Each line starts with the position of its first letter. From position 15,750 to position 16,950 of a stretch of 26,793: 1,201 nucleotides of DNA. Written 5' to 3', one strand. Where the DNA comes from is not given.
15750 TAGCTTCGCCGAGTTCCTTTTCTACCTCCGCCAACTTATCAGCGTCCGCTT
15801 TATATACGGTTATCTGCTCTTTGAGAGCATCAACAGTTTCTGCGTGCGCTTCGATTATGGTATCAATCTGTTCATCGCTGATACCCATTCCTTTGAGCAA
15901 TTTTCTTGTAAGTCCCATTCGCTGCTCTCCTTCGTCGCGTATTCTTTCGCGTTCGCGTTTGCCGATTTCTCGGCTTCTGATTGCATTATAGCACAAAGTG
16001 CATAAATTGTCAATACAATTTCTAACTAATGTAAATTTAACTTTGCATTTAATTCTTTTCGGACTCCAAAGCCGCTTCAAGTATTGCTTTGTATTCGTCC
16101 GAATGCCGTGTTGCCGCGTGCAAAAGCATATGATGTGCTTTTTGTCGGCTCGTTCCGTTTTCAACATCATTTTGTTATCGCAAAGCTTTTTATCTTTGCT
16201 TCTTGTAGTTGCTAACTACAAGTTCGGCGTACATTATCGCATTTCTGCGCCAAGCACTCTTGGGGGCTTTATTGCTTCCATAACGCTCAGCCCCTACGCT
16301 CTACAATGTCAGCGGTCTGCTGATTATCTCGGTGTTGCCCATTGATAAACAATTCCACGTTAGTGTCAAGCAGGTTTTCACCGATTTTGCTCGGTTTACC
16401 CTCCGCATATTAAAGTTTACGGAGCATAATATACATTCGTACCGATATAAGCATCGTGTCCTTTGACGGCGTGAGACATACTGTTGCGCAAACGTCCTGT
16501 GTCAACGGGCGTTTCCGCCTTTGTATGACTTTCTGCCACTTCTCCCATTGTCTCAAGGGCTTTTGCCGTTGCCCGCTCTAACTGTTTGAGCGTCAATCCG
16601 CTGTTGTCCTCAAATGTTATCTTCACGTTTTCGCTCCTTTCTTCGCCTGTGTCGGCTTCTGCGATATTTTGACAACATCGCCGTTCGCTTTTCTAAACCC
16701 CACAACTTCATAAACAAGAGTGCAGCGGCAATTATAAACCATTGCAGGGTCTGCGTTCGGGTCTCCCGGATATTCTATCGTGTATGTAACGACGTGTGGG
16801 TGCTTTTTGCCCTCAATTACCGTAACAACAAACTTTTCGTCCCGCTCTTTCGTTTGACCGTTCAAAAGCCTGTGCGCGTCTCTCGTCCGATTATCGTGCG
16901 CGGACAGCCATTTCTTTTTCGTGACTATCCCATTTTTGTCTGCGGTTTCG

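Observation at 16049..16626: HK97 gp10-like structural gene apparently split by a 251-nt ORF-less group I intron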

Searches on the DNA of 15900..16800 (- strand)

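Call 4: search_rna_families(source=window, start=15950, end=16700, threshold=evalue, max_evalue=10, show_alignments=5)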
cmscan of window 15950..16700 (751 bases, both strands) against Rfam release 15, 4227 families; matches with E-value up to 10: 4.
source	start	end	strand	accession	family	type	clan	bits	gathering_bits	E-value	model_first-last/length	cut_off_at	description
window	16585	16686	-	RF01932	bxd_4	Gene; lncRNA;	-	21.1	40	0.26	1-106/106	no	Bithoraxoid conserved region 4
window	16516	16561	-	RF00612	SNORD75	Gene; snRNA; snoRNA; CD-box;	-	16.1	50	0.42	1-62/62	no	Small nucleolar RNA SNORD75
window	16163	16244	+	RF01247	snR32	Gene; snRNA; snoRNA; HACA-box;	-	16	45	5.9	1-191/191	no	Small nucleolar RNA snR32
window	16668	16694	-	RF02248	Six3os1_3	Gene; lncRNA;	-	14.1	40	0.48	49-75/75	no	Six3os1 conserved region 3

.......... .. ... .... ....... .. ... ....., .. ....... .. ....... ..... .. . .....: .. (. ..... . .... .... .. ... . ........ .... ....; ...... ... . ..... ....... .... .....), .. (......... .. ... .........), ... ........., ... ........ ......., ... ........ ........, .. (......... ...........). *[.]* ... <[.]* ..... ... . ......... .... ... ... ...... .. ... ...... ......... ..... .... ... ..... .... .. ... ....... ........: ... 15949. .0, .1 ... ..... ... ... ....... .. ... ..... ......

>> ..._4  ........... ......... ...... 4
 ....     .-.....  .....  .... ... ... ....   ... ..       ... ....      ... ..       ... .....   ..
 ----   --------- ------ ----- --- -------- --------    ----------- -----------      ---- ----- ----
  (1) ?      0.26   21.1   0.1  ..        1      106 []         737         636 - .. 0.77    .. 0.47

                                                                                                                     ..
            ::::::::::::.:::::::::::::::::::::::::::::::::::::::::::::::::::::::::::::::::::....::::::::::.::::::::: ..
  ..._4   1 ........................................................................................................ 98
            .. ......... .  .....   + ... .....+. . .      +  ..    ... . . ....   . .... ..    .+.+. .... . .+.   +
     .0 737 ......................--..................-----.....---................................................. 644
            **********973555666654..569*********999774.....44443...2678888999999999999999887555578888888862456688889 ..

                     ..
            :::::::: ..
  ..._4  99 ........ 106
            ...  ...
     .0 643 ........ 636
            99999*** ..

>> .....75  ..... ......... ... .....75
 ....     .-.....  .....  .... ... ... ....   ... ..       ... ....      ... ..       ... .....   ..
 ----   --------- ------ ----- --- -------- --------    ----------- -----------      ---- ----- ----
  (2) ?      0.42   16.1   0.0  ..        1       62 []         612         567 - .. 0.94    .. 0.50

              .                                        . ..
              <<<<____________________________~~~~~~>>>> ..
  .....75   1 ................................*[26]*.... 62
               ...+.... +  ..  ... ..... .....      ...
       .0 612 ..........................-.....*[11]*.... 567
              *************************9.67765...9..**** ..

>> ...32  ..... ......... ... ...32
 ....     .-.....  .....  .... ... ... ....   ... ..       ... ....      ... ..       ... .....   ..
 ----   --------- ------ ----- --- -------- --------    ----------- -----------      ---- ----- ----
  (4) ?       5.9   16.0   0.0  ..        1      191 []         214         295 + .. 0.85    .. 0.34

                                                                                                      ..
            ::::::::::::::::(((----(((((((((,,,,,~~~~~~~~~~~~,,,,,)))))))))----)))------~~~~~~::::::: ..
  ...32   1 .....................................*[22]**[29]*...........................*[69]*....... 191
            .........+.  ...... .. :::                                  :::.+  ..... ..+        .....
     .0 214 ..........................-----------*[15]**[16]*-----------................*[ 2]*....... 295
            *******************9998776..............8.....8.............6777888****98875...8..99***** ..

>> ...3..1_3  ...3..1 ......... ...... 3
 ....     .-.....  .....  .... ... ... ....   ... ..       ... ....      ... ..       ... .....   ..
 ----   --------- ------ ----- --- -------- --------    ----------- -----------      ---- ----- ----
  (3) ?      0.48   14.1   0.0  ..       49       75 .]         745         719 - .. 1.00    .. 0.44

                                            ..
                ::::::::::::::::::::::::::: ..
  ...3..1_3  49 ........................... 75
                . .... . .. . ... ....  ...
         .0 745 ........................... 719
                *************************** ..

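Call 10: search_dna_similar(query=window:15900-16800:-, collection=phages, mode=distant, max_rows=30)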
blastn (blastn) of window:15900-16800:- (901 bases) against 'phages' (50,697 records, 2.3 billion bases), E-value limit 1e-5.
Records with a match: 14; places in all: 14; records where one place covers at least 80% of the query: 0.
Best place of each record, by identity: 80-90% 4; 60-80% 10.
By first word of the organism name: Clostridium 6; Staphylococcus 4; Arcanobacterium 1; Clostridioides 1; Streptococcus 1; Caldibacillus 1.
By host as written in the record: Clostridium perfringens 6; Arcanobacterium sp. 1; Mammaliicoccus sciuri C6854 1; Staphylococcus pseudintermedius 1; Clostridioides difficile CD500-12 1; Staphylococcus epidermidis NCC 100655 1; Staphylococcus epidermidis 1; Streptococcus suis JH1301 1; and 1 more.
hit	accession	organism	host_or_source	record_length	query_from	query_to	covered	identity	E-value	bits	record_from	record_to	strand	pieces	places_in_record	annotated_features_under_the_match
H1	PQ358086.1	Arcanobacterium phage TPWB06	Arcanobacterium sp.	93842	465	634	19%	74.6%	5e-17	95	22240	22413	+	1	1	hypothetical protein | tail length tape measure protein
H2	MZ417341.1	Staphylococcus phage PG-2021_67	Mammaliicoccus sciuri C6854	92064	465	634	19%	74.0%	2e-15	91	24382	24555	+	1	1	record has no annotation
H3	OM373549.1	Staphylococcus phage vB_SpsS-DH5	Staphylococcus pseudintermedius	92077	465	634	19%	73.4%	2e-14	86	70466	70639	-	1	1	record has no annotation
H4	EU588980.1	Clostridium phage phiCP39-O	Clostridium perfringens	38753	497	659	18%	72.8%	4e-12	80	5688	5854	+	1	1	none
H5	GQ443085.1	Clostridium phage phiCP26F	Clostridium perfringens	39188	497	659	18%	72.8%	4e-12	80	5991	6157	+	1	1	none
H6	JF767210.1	Clostridium phage phiCP9O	Clostridium perfringens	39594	497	659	18%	72.8%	4e-12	80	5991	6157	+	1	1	none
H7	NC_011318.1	Clostridium phage phiCP39-O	Clostridium perfringens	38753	497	659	18%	72.8%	4e-12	80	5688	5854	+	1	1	none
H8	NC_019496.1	Clostridium phage phiCP26F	Clostridium perfringens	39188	497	659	18%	72.8%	4e-12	80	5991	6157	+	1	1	none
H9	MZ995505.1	Clostridium phage vB_CpeP_PMQ04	Clostridium perfringens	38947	497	659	18%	71.1%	2e-8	66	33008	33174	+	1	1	none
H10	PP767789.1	Clostridioides phage phiCDKH02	Clostridioides difficile CD500-12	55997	563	641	9%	78.6%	1e-6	61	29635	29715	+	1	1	none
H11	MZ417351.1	Staphylococcus phage PG-2021_90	Staphylococcus epidermidis NCC 100655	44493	563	635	8%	80.0%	3e-6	60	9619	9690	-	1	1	record has no annotation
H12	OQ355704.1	Staphylococcus phage vB_SepS_BE28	Staphylococcus epidermidis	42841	563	635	8%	80.0%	3e-6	60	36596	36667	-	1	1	hypothetical protein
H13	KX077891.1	Streptococcus phage phiJH1301-1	Streptococcus suis JH1301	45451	563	632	8%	80.0%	3e-7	63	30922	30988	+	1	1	none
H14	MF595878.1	Caldibacillus phage CBP1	Caldibacillus debilis GB1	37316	497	546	6%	86.0%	3e-6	60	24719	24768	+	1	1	hypothetical protein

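Call 11: get_annotated_region(hit=H1, flank=2500)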
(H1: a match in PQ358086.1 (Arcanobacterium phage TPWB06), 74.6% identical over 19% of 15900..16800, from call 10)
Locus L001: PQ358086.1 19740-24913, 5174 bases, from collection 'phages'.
description: Arcanobacterium phage TPWB06, complete genome.
organism: Arcanobacterium phage TPWB06 (NCBI taxid 3388604)
taxonomy: Viruses
host: Arcanobacterium sp.; source: Tabanus par; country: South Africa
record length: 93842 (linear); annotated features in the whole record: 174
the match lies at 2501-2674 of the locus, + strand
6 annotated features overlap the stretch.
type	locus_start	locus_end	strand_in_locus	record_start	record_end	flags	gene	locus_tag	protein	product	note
CDS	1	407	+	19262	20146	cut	-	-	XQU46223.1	hypothetical protein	-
CDS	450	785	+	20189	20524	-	-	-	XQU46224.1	head-tail adaptor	-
CDS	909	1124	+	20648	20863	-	-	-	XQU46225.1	hypothetical protein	-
CDS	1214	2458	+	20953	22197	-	-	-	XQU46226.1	hypothetical protein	-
CDS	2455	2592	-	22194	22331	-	-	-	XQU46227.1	hypothetical protein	-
CDS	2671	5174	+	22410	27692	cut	-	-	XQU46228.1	tail length tape measure protein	-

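Call 12: get_annotated_region(hit=H4, flank=2500)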
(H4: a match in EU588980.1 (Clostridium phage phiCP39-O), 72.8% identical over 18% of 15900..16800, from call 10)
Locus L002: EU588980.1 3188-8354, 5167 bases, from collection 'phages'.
description: Clostridium phage 39-O, complete genome.
organism: Clostridium phage phiCP39-O (NCBI taxid 541865)
taxonomy: Viruses; Duplodnaviria; Heunggongvirae; Uroviricota; Caudoviricetes
host: Clostridium perfringens; source: -; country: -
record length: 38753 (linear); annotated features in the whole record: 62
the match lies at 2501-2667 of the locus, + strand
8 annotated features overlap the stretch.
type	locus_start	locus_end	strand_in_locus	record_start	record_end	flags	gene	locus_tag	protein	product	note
CDS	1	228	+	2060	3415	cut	-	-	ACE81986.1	portal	-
CDS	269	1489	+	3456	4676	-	-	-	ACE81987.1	minor head protein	-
CDS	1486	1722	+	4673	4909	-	-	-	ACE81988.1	hypothetical protein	-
CDS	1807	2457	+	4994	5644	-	-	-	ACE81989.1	hypothetical protein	similar to Staphylococcus phage protein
CDS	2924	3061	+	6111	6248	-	-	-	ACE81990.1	hypothetical protein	-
CDS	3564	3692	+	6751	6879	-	-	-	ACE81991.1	hypothetical protein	-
CDS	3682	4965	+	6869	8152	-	-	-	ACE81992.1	integrase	-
CDS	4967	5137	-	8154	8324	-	-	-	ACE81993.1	hypothetical protein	-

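Call 13: get_annotated_region(hit=H10, flank=2500)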
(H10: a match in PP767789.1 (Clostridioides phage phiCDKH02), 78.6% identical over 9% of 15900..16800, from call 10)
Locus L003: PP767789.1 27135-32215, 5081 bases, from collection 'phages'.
description: Clostridioides phage phiCDKH02, complete genome.
organism: Clostridioides phage phiCDKH02 (NCBI taxid 3145026)
taxonomy: Viruses
host: Clostridioides difficile CD500-12; source: clinical sample; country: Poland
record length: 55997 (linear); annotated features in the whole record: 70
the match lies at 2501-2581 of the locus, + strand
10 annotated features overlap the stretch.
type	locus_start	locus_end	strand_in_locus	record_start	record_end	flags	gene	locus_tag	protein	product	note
CDS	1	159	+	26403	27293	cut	-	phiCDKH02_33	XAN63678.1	capsid protein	-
CDS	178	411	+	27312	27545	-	-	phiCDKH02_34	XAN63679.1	hypothetical protein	-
CDS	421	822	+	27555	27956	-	-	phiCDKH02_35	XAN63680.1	hypothetical protein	HMPREF1123_03668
CDS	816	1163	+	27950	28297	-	-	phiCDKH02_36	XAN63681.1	hypothetical protein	-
CDS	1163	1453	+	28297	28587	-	-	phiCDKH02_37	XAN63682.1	hypothetical protein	HK97 gp10 family phage protein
CDS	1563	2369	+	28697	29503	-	-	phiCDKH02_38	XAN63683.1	hypothetical protein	QQS_0957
CDS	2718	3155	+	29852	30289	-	-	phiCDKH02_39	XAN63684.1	DUF6838 family protein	-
CDS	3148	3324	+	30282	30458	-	-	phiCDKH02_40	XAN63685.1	hypothetical protein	-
CDS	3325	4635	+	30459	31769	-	-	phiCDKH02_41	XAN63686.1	tail sheath family protein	-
CDS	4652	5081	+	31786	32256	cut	-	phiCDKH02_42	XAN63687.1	tail tube protein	-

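Call 14: get_annotated_region(hit=H13, flank=2500)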
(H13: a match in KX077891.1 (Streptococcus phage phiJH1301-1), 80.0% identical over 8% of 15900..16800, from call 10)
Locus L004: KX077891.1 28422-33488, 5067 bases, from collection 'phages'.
description: Streptococcus phage phiJH1301-1, complete genome.
organism: Streptococcus phage phiJH1301-1 (NCBI taxid 1860179)
taxonomy: Viruses; Duplodnaviria; Heunggongvirae; Uroviricota; Caudoviricetes
host: Streptococcus suis JH1301; source: -; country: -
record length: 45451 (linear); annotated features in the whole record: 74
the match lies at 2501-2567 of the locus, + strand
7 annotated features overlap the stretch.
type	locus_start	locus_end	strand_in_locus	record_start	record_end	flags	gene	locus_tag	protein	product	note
CDS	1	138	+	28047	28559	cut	-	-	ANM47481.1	hypothetical protein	Lj965 prophage protein; ORF54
CDS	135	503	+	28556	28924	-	-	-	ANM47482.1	hypothetical protein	FIG01114380: hypothetical protein; ORF55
CDS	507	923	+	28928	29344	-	-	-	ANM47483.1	putative major tail protein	putative major tail protein; ORF56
CDS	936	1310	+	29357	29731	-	-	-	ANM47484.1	hypothetical protein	Lj965 prophage protein; ORF57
CDS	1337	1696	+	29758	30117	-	-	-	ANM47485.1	hypothetical protein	hypothetical protein; ORF58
CDS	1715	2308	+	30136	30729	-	-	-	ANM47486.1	tail length tape-measure protein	Phage tail length tape-measure protein; ORF59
CDS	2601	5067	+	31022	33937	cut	-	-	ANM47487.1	tail length tape-measure protein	Phage tail length tape-measure protein; ORF60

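Call 18: get_annotated_region(hit=H2, flank=1500)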
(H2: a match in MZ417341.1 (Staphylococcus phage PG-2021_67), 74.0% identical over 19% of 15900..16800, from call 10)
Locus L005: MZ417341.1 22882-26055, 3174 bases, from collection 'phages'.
description: UNVERIFIED: Staphylococcus phage PG-2021_67, complete genome.
organism: Staphylococcus phage PG-2021_67 (NCBI taxid 2815633)
taxonomy: Viruses; Duplodnaviria; Heunggongvirae; Uroviricota; Caudoviricetes; Sextaecvirus
host: Mammaliicoccus sciuri C6854; source: WWTP; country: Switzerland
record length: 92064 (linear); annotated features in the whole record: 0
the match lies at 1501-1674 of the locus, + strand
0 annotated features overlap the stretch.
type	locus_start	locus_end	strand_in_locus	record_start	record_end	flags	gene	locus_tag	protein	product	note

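Call 19: get_annotated_region(hit=H12, flank=1500)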
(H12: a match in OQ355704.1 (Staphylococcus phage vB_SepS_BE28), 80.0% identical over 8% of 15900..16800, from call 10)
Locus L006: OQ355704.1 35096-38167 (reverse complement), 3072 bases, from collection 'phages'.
description: Staphylococcus phage vB_SepS_BE28, complete genome.
organism: Staphylococcus phage vB_SepS_BE28 (NCBI taxid 3028901)
taxonomy: Viruses; Duplodnaviria; Heunggongvirae; Uroviricota; Caudoviricetes; Rockefellervirus
host: Staphylococcus epidermidis; source: Human skin; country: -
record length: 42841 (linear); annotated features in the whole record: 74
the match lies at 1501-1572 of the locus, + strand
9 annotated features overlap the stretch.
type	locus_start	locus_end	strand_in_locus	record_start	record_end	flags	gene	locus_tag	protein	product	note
CDS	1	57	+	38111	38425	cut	-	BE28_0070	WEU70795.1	head-tail adaptor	-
CDS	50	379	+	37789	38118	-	-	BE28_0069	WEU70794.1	hypothetical protein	-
CDS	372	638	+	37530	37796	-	-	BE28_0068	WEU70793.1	tail completion or Neck1 protein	-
CDS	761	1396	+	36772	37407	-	-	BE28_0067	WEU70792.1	HNH endonuclease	-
CDS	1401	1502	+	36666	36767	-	-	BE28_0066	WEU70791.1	hypothetical protein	-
CDS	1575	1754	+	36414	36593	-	-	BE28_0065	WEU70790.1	hypothetical protein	-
CDS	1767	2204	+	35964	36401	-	-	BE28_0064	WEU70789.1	tail terminator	-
CDS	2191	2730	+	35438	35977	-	-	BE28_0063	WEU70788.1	major tail protein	-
CDS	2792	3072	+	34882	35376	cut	-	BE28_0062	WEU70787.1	tail assembly chaperone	-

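Call 20: get_annotated_region(hit=H14, flank=1500)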
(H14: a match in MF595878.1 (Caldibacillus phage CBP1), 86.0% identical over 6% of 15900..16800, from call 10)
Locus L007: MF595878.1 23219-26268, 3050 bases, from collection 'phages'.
description: Caldibacillus phage CBP1, complete genome.
organism: Caldibacillus phage CBP1 (NCBI taxid 2036768)
taxonomy: Viruses; Duplodnaviria; Heunggongvirae; Uroviricota; Caudoviricetes
host: Caldibacillus debilis GB1; source: eutrophic marsh; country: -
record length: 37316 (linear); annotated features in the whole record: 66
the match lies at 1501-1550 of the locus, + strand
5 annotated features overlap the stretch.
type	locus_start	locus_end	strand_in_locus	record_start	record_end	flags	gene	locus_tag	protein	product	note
CDS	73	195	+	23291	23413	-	-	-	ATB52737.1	hypothetical protein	-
CDS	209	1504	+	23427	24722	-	-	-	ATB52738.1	hypothetical protein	-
CDS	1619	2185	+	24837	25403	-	-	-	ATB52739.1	TMP repeat containing protein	-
CDS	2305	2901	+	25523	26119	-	-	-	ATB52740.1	TMP repeat containing protein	-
CDS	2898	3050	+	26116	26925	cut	-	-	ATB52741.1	minor structural protein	-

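Call 21: get_annotated_region(hit=H9, flank=1500)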
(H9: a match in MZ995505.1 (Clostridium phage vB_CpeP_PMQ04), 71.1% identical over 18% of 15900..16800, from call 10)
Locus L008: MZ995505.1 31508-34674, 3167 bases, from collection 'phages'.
description: Clostridium perfringens phage vB_CpeP_PMQ04, complete genome.
organism: Clostridium phage vB_CpeP_PMQ04 (NCBI taxid 2876083)
taxonomy: Viruses; Duplodnaviria; Heunggongvirae; Uroviricota; Caudoviricetes
host: Clostridium perfringens; source: -; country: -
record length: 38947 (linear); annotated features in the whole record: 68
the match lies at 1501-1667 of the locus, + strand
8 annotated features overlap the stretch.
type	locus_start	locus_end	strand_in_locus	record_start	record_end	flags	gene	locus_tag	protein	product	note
CDS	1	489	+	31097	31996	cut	-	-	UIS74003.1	minor head protein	-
CDS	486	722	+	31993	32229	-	-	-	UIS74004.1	hypothetical protein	-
CDS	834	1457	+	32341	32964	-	-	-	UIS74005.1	hypothetical protein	-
CDS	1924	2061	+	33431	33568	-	-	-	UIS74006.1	hypothetical protein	-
CDS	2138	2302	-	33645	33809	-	-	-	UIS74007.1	hypothetical protein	-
CDS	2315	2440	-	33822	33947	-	-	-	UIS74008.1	hypothetical protein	-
CDS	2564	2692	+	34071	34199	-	-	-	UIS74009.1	hypothetical protein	-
CDS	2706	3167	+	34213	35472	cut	-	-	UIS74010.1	P-loop ATPase-like protein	-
